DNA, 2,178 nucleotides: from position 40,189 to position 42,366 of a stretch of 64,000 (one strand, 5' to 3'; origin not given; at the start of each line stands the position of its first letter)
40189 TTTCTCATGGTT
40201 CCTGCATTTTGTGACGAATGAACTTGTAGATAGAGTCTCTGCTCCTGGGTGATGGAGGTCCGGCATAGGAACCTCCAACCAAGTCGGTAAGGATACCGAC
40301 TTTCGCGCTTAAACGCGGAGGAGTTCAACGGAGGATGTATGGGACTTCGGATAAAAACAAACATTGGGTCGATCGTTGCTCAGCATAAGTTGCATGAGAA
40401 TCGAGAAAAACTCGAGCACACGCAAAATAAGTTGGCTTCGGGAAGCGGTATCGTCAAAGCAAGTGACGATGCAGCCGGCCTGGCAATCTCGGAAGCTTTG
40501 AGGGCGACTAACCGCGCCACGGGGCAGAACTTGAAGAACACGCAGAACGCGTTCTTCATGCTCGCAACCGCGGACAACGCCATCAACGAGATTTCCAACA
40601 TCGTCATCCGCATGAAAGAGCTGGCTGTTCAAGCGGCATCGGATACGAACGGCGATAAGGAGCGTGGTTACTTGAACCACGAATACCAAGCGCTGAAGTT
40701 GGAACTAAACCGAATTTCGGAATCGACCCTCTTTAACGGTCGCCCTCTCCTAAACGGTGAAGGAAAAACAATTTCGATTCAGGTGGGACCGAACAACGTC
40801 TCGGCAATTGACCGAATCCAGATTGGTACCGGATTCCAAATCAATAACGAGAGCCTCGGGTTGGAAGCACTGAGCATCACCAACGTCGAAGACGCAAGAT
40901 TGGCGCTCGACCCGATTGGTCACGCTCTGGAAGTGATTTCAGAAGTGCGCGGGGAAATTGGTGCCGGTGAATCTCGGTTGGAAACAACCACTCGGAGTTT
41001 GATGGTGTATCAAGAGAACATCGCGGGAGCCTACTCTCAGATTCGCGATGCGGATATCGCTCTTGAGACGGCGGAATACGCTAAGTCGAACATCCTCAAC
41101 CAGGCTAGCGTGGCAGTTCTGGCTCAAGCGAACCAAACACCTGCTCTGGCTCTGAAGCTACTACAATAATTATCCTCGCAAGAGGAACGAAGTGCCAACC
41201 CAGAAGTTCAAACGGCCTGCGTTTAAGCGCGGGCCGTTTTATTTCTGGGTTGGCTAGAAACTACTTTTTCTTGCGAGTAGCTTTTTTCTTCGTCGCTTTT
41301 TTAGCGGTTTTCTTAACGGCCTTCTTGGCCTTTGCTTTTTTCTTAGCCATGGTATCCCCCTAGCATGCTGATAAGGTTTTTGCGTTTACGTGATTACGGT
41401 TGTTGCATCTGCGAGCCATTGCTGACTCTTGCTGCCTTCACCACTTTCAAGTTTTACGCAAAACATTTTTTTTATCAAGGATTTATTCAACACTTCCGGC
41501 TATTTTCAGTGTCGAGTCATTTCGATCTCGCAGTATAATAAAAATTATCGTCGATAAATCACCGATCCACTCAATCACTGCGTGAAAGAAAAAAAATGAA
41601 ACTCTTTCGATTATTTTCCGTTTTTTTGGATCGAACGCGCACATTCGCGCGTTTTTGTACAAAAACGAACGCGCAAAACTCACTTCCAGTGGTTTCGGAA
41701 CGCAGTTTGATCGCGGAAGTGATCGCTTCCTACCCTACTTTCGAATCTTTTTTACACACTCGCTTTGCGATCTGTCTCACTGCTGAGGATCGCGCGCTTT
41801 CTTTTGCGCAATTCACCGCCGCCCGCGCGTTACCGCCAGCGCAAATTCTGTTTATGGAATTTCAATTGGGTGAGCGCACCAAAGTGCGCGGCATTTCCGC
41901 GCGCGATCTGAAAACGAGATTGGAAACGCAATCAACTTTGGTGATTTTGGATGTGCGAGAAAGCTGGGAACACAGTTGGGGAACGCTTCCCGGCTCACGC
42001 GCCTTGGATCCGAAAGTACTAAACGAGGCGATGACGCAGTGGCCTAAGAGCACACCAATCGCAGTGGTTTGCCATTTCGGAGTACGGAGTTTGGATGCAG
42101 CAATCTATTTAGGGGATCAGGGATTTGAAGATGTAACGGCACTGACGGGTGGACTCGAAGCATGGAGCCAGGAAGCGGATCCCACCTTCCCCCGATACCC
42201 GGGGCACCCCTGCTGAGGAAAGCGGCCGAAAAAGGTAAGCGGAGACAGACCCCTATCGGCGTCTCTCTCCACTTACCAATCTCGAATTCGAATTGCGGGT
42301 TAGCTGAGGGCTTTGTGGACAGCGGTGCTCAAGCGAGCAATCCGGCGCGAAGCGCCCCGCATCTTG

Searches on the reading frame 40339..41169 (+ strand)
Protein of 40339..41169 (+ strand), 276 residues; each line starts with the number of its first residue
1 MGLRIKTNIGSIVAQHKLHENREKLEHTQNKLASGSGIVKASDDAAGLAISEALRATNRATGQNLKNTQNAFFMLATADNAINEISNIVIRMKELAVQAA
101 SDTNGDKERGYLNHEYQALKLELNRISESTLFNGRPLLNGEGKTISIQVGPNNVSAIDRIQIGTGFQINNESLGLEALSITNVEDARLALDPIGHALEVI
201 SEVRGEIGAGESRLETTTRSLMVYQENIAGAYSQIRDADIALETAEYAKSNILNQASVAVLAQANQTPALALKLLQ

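Call 106: search_protein_families(library=pfam, proteins=[window:40339-41169:+], max_evalue=0.001)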
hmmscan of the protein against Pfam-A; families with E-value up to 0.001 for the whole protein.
window:40339-41169:+ (276 aa): 2 families
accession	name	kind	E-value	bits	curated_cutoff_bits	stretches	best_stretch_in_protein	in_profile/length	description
PF00669.25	Flagellin_N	-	8.8e-33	113.7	26.6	1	5-141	1-137/139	Bacterial flagellin N-terminal helical region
PF00700.27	Flagellin_C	-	7.5e-20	71.5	23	1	191-275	2-86/86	Bacterial flagellin C-terminal helical region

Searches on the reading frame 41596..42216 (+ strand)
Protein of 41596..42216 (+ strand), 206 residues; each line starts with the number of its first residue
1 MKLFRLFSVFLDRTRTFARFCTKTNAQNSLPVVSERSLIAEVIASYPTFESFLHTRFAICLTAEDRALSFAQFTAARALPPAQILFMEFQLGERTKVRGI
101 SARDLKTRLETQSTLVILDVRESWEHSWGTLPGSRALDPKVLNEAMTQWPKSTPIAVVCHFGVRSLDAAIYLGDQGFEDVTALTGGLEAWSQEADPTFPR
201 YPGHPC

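Call 106: search_protein_families(library=pfam, proteins=[window:41596-42216:+], max_evalue=0.001)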
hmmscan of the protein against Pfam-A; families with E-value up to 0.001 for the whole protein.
window:41596-42216:+ (206 aa): 1 family
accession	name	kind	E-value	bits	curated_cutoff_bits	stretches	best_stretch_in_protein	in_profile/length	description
PF00581.25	Rhodanese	-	4.8e-13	49.9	22.2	1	101-192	1-101/102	Rhodanese-like domain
